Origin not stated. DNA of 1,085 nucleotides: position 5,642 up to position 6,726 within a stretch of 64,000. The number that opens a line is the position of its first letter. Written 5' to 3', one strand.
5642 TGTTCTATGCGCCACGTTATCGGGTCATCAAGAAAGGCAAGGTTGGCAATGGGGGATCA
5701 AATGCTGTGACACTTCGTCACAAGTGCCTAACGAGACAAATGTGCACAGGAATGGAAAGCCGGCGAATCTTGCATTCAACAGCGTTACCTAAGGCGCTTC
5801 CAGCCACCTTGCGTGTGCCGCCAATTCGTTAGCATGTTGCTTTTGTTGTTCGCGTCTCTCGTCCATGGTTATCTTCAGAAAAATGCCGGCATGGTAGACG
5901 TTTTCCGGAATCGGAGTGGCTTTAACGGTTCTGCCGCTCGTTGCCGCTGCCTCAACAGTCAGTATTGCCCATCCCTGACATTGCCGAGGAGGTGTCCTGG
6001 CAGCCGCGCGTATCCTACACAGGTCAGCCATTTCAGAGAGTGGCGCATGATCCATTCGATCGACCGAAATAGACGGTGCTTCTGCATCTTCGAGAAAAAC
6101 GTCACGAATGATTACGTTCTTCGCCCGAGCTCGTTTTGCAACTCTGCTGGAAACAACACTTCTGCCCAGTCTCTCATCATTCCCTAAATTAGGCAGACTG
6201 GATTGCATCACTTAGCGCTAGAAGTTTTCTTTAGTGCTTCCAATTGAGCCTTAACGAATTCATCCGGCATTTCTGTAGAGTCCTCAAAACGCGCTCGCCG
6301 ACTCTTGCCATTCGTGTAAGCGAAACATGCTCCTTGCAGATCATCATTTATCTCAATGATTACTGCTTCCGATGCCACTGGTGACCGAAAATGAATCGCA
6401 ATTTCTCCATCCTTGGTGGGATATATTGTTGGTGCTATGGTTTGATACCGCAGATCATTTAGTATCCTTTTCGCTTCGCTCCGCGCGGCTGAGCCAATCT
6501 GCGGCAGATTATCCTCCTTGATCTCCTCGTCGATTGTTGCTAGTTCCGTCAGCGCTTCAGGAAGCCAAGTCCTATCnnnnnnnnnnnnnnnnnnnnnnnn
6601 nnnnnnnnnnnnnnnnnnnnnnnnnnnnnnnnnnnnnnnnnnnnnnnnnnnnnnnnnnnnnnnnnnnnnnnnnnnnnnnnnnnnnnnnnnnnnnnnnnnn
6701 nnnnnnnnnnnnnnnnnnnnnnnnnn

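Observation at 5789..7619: Translationally coupled three-gene operon with no recognisable domains, embedded with an R-M pair: candidate undescribed defence module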

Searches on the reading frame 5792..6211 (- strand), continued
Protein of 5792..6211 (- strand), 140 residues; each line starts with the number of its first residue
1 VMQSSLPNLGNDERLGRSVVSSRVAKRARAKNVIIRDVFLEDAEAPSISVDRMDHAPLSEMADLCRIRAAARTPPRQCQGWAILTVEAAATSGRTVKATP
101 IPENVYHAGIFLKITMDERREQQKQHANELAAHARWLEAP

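Call 87: list_cluster_members(proteins=[P0044, P0056, P0082, P0099, P0100, P0120, P0142, P0160, P0180, P0192])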
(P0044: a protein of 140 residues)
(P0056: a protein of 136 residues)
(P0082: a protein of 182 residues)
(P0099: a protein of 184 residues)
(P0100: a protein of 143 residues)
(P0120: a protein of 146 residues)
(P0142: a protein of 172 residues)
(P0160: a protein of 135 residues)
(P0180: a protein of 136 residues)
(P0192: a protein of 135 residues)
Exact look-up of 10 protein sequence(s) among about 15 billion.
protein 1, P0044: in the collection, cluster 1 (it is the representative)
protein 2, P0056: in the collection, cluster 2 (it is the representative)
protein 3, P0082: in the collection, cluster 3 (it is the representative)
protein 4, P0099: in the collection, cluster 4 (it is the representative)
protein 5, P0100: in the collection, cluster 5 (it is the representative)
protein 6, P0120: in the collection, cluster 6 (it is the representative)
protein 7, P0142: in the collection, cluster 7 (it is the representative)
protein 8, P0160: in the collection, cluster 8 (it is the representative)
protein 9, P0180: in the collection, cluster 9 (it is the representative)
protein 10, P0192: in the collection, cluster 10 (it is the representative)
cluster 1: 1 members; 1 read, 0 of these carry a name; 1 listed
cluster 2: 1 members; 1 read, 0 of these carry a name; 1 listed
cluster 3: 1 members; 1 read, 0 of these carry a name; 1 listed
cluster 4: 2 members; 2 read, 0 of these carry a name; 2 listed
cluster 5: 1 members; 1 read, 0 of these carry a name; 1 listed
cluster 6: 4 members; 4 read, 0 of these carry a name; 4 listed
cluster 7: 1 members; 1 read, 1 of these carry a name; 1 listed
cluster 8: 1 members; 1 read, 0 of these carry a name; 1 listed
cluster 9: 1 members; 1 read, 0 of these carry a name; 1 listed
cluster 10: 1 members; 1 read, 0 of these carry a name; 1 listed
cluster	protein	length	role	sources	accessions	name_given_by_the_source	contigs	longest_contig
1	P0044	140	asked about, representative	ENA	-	-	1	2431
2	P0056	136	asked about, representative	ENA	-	-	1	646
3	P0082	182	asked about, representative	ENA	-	-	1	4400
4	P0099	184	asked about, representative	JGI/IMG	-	-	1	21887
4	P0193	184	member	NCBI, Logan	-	-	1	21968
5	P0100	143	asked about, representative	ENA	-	-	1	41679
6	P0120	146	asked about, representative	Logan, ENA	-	-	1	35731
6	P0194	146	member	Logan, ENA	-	-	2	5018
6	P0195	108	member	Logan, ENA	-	-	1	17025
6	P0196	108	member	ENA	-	-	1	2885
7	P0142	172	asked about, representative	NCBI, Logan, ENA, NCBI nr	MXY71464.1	MAG: hypothetical protein F4Y97_00330 [Dehalococcoidia bacterium] | hypothetical protein [Dehalococcoidia bacterium]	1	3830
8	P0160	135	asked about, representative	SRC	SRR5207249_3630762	-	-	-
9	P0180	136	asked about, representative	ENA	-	-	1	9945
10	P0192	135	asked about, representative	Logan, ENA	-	-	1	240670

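Call 96: search_protein_families(library=pfam, proteins=[L055:209-886:+, L066:416-667:+, L025:5427-6011:+], max_evalue=0.1)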
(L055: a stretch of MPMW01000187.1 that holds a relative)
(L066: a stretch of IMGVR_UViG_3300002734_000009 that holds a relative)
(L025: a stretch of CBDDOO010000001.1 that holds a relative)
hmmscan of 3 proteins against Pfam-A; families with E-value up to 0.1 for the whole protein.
L055:209-886:+ (226 aa): 1 family
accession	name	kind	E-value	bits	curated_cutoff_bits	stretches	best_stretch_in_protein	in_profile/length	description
PF11796.13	DUF3323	-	0.022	15.1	26.6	1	40-112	28-102/209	Protein of unknown function N-terminus (DUF3323)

L066:416-667:+ (84 aa): 0 families

L025:5427-6011:+ (195 aa): 1 family
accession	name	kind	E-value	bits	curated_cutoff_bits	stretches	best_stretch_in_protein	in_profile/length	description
PF22513.2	FitA-like_RHH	-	1.9e-18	66.6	27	1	2-40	1-39/39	Antitoxin FitA-like, ribbon-helix-helix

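Call 100: fold_search(model_id=the predicted structure, library=viral)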
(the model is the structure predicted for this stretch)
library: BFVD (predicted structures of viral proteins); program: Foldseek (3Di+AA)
matches with E <= 10: 225; with E <= 0.001: 0
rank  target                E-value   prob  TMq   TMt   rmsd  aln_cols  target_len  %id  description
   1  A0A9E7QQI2            8.8e-03  0.99  0.46  0.44   6.1       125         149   15  (no name in the UniProt tables at hand)
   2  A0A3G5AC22            1.2e-01  0.72  0.40  0.42   5.2       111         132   10  Uncharacterized protein [Hyperionvirus sp.]
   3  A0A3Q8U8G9            2.9e-01  0.12  0.29  0.11  15.9       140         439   12  Ankyrin repeat protein [Megavirus baoshan]
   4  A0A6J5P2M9            3.5e-01  0.23  0.35  0.31   5.5       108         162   10  Uncharacterized protein [uncultured Caudovirales phage]
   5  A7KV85                5.8e-01  0.18  0.35  0.31   7.2       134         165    8  (no name in the UniProt tables at hand)
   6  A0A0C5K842            7.5e-01  0.03  0.20  0.15  17.8       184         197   10  (no name in the UniProt tables at hand)
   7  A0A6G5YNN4            9.7e-01  0.02  0.14  0.14  15.1       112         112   12  (no name in the UniProt tables at hand)
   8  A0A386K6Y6            1.1e+00  0.04  0.16  0.22  11.9       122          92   10  Uncharacterized protein [Klebsiella phage KP179]
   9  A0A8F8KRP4            1.3e+00  0.10  0.27  0.21   9.1       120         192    9  Uncharacterized protein [Clandestinovirus]
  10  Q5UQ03                1.3e+00  0.05  0.19  0.13  11.4       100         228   16  Uncharacterized protein L792 [Acanthamoeba polyphaga mimivirus]
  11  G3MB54                1.3e+00  0.02  0.17  0.18  12.9       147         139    5  Gp674 [Bacillus phage G]
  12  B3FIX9                1.4e+00  0.05  0.21  0.19  10.1        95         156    7  Uncharacterized protein [Pseudomonas phage 201phi2-1]
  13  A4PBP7                1.4e+00  0.04  0.22  0.06  14.3       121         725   11  Non-structural protein 4 [Rice gall dwarf virus]
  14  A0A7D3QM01            1.5e+00  0.02  0.15  0.18  13.2        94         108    7  (no name in the UniProt tables at hand)
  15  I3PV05                1.6e+00  0.05  0.18  0.20  10.8        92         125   12  Uncharacterized protein [Clostridium phage phiCP7R]
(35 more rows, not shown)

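Call 103: find_encoding_contigs(protein=P0021, flank=8000, max_places=1)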
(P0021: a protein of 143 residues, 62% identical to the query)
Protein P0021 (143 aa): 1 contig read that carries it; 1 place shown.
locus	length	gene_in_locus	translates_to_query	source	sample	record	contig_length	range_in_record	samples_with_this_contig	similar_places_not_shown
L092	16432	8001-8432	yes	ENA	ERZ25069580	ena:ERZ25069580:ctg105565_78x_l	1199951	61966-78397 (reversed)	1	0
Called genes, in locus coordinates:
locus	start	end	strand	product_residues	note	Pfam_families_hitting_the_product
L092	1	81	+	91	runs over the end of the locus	-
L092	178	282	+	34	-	-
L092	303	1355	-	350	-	PF08238:Sel1 (weak)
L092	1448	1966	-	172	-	-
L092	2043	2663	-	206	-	PF01609:DDE_Tnp_1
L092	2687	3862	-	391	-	PF01609:DDE_Tnp_1, PF13546:DDE_5 (faint)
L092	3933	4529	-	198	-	PF14294:DUF4372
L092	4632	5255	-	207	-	PF04326:SLFN_AlbA_2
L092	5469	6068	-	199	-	-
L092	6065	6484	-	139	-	PF01695:IstB_IS21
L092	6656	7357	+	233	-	-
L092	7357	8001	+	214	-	-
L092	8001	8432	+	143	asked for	-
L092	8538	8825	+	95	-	PF01527:HTH_Tnp_1, PF13542:HTH_Tnp_ISL3 (weak)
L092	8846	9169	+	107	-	PF13276:HTH_21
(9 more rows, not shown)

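Call 104: find_encoding_contigs(protein=P0034, flank=8000, max_places=1)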
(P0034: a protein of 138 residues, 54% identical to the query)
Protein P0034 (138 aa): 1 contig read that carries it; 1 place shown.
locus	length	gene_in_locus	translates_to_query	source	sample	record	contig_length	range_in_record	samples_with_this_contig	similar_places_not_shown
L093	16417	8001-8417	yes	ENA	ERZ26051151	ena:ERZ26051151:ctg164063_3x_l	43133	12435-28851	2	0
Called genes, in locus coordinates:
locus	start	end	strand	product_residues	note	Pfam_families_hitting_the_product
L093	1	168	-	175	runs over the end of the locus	-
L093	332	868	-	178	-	PF13671:AAA_33 (faint), PF01202:SKI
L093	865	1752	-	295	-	PF08501:Shikimate_dh_N, PF18317:SDH_C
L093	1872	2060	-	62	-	-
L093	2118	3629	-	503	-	PF03349:Toluene_X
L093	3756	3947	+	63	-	-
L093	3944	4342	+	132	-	PF00903:Glyoxalase, PF12681:Glyoxalase_2, PF13669:Glyoxalase_4, PF18029:Glyoxalase_6 (weak)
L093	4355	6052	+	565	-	PF27096:UvrC_M, PF02151:UVR, PF22920:UvrC_RNaseH, PF08459:UvrC_RNaseH_dom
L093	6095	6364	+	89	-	PF01381:HTH_3, PF13443:HTH_26 (weak), PF13560:HTH_31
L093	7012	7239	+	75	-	-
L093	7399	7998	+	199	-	-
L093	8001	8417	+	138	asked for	-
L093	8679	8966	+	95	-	PF22513:FitA-like_RHH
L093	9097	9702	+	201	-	PF01381:HTH_3, PF13413:HTH_25 (faint), PF13560:HTH_31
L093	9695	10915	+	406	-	PF13657:Couple_hipA, PF07804:HipA_C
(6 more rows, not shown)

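Call 105: find_encoding_contigs(protein=P0038, flank=8000, max_places=1)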
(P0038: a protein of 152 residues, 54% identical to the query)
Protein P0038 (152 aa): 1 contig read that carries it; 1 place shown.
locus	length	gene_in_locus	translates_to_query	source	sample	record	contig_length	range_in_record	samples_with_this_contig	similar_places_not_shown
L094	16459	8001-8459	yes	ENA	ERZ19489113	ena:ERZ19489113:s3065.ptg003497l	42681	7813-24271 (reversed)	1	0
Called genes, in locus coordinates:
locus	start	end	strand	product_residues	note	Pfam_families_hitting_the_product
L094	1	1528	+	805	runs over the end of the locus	PF00403:HMA, PF00122:E1-E2_ATPase, PF00702:Hydrolase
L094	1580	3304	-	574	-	PF07969:Amidohydro_3, PF01979:Amidohydro_1 (weak)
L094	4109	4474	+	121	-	-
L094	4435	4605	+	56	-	-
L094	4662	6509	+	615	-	PF01170:UPF0020, PF02384:N6_Mtase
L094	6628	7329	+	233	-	-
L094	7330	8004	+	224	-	-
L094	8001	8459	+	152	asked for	-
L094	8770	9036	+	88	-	-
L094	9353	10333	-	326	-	PF08240:ADH_N, PF00107:ADH_zinc_N, PF13602:ADH_zinc_N_2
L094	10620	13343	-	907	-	PF02538:Hydantoinase_B, PF00135:COesterase (weak), PF07859:Abhydrolase_3, PF20434:BD-FAE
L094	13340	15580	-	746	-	PF05378:Hydant_A_N, PF01968:Hydantoinase_A, PF19278:Hydant_A_C (faint)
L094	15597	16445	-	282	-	PF00378:ECH_1, PF16113:ECH_2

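Call 106: find_encoding_contigs(protein=P0018, flank=8000, max_places=1)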
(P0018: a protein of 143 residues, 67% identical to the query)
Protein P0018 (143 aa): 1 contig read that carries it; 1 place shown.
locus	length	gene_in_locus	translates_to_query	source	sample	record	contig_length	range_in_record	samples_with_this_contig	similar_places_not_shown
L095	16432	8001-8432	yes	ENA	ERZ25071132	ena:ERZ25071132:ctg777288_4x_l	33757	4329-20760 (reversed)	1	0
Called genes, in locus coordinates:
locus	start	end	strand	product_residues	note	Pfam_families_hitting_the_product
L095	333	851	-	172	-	PF14082:SduA_C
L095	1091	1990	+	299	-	-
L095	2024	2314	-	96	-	-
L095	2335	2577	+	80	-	-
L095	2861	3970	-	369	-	-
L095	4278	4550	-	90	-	PF01527:HTH_Tnp_1 (faint)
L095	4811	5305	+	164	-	-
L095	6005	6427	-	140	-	-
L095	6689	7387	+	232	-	-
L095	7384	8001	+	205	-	-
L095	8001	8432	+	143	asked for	-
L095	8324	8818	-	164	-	-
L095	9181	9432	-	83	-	-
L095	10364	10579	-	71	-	-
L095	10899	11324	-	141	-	-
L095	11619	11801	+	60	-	-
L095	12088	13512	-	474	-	PF03235:GmrSD_N, PF01844:HNH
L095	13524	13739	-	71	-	PF10049:DUF2283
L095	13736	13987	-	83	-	-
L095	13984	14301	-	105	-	-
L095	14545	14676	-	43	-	-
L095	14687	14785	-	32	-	-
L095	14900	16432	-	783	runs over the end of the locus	PF01590:GAF, PF13185:GAF_2, PF00989:PAS (faint), PF00512:HisKA, PF02518:HATPase_c, PF00072:Response_reg, PF00486:Trans_reg_C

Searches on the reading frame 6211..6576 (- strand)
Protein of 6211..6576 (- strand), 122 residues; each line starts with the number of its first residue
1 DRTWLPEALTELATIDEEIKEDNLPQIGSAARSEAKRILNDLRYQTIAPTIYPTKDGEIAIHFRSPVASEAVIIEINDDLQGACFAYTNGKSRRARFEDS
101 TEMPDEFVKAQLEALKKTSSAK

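Call 83: search_dna_similar(query=window:6211-6576:-, collection=plasmids, mode=protein, max_evalue=0.01)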
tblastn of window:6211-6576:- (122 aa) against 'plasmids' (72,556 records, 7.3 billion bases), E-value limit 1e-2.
No match.

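Call 84: search_dna_similar(query=window:6211-6576:-, collection=phages, mode=protein, max_evalue=0.01)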
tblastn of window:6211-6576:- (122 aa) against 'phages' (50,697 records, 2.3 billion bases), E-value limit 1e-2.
No match.
